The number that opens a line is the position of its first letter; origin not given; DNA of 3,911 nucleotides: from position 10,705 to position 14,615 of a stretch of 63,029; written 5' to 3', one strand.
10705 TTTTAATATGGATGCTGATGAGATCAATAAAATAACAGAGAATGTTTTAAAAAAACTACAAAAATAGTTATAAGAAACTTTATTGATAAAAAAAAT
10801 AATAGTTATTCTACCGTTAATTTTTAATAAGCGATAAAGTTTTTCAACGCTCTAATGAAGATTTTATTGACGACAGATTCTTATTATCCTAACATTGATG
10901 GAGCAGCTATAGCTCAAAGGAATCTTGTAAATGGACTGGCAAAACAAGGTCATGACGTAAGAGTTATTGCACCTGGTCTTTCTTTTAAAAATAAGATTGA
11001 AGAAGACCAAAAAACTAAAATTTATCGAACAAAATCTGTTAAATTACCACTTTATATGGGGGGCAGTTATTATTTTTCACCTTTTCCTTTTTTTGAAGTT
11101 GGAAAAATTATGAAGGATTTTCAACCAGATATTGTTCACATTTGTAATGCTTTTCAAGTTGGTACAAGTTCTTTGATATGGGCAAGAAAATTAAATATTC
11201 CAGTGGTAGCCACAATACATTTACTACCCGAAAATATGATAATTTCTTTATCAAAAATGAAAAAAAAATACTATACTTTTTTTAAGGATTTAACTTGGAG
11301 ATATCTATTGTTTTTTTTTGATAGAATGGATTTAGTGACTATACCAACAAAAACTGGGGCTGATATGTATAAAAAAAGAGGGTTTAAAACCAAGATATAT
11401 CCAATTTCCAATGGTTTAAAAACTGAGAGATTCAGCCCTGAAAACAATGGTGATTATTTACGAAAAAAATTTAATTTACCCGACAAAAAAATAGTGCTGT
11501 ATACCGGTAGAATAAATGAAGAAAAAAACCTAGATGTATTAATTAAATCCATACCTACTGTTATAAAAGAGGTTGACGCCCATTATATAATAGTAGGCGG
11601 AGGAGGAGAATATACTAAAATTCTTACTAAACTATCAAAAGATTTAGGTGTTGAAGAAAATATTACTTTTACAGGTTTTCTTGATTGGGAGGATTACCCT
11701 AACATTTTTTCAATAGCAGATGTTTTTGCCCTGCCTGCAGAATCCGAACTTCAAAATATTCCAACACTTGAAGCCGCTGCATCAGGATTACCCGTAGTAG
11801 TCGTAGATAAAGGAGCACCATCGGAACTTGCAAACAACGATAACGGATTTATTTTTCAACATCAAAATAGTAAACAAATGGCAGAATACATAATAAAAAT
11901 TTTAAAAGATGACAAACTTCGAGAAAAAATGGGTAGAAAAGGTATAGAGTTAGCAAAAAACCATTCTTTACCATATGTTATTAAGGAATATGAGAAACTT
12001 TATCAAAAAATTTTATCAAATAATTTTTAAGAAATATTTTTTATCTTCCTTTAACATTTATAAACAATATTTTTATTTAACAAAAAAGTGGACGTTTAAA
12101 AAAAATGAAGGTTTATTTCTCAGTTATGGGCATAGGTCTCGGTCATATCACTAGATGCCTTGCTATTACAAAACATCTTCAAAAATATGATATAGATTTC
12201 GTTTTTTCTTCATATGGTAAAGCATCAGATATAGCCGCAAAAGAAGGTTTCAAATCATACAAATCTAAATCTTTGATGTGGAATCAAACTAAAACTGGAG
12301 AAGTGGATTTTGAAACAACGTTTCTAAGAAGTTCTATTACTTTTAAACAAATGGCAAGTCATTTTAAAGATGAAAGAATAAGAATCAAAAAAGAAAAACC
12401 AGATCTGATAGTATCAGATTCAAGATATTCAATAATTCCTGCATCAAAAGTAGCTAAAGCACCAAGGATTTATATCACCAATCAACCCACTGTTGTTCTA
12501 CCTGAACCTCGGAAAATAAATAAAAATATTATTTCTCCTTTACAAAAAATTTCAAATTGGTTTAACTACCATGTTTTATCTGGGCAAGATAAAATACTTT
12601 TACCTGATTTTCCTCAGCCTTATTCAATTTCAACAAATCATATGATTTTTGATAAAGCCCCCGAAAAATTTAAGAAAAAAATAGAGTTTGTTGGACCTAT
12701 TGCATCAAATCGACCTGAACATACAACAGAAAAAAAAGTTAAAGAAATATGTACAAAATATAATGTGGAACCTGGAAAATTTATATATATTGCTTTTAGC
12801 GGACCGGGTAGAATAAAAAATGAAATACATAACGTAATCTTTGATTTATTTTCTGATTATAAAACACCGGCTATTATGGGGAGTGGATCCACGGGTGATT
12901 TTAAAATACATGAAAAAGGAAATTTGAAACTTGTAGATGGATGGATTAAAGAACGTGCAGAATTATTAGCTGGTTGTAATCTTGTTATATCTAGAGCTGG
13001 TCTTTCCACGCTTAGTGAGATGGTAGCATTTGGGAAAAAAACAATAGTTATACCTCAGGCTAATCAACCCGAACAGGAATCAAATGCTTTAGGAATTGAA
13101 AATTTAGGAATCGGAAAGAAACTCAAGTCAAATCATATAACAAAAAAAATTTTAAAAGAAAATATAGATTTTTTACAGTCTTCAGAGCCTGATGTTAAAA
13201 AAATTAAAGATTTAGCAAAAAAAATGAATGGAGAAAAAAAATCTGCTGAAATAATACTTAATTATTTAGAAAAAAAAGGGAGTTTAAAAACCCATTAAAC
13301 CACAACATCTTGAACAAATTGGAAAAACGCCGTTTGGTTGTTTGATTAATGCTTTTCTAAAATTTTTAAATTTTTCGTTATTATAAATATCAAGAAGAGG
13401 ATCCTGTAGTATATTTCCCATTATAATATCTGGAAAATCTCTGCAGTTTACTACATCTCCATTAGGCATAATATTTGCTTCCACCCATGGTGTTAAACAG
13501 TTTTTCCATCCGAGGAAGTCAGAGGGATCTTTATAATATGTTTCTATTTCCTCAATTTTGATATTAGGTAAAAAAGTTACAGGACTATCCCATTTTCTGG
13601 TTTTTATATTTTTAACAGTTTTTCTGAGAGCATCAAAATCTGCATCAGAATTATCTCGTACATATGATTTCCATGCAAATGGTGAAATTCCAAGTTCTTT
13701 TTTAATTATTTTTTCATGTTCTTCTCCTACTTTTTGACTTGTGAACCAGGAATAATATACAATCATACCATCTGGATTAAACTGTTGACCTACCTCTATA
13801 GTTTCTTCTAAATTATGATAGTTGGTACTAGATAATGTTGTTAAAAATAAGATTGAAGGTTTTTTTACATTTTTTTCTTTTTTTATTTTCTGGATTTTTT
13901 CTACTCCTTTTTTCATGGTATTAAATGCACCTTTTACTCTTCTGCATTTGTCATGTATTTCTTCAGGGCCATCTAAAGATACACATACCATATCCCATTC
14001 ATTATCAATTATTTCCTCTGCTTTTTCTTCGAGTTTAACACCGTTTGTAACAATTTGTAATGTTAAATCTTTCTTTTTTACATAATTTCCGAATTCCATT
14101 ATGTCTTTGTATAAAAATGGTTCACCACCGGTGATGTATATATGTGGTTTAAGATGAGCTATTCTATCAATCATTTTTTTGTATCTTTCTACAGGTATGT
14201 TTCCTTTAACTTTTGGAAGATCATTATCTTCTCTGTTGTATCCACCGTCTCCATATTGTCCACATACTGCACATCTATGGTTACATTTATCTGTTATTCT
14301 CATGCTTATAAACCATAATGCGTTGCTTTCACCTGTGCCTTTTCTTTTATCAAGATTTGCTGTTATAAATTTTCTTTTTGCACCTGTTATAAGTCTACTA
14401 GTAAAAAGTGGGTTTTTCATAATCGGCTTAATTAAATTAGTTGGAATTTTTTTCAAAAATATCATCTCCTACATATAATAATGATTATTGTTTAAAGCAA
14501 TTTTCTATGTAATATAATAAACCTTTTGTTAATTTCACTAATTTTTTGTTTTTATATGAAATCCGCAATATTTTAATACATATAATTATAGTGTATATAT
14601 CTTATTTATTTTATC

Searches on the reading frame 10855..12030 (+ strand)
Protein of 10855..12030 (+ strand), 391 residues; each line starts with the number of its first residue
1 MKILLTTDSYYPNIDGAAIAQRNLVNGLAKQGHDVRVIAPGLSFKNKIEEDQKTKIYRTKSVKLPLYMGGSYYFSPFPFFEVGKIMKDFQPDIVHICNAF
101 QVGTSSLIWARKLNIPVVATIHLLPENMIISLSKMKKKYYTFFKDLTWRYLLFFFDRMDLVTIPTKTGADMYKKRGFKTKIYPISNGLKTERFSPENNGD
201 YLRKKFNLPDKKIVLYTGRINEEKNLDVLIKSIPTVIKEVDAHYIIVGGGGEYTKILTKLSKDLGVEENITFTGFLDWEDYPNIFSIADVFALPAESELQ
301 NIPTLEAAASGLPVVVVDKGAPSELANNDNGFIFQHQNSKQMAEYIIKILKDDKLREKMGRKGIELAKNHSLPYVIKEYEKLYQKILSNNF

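Call 82: search_protein_families(library=pfam, proteins=[window:10855-12030:+], max_evalue=0.00001)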
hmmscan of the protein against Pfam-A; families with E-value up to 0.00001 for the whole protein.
window:10855-12030:+ (391 aa): 6 families
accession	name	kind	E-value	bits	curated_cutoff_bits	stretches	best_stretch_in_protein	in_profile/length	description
PF00534.26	Glycos_transf_1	-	1.1e-37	129.7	26.4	1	203-364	6-170/172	Glycosyl transferases group 1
PF13692.12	Glyco_trans_1_4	-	8.4e-31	107.6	27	1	212-352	2-142/142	Glycosyl transferases group 1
PF13439.12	Glyco_transf_4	-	2.9e-27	96.2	28.5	1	15-192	2-170/170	Glycosyltransferase Family 4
PF13579.12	Glyco_trans_4_4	-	1.9e-10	41.7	29.7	1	16-187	2-158/158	Glycosyl transferase 4-like domain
PF13477.12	Glyco_trans_4_2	-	2.2e-09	38.1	23.4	1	23-123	15-108/139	Glycosyl transferase 4-like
PF13524.12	Glyco_trans_1_2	-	6.4e-07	29.9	25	1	246-371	19-134/144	Glycosyl transferase-like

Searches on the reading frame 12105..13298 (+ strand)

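Call 82: search_protein_families(library=pfam, proteins=[window:12105-13298:+], max_evalue=0.00001)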
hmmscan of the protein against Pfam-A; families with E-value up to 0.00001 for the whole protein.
window:12105-13298:+ (397 aa): 2 families
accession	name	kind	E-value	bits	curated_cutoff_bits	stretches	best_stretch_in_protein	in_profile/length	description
PF04101.22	Glyco_tran_28_C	-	6e-14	52.9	22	1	281-366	62-148/166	Glycosyltransferase family 28 C-terminal domain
PF13528.12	Glyco_trans_1_3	-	2.9e-13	50.1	25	1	285-352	249-316/322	Glycosyl transferase family 1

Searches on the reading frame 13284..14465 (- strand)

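Call 82: search_protein_families(library=pfam, proteins=[window:13284-14465:-], max_evalue=0.00001)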
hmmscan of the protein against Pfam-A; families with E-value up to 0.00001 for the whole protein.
window:13284-14465:- (393 aa): 2 families
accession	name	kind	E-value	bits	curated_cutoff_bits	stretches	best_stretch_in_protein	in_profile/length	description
PF04055.27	Radical_SAM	-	5.4e-21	75.9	29.5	1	56-224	2-164/166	Radical SAM superfamily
PF13186.11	SPASM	-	1.4e-12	48.1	21.5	1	323-387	1-66/67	Iron-sulfur cluster-binding domain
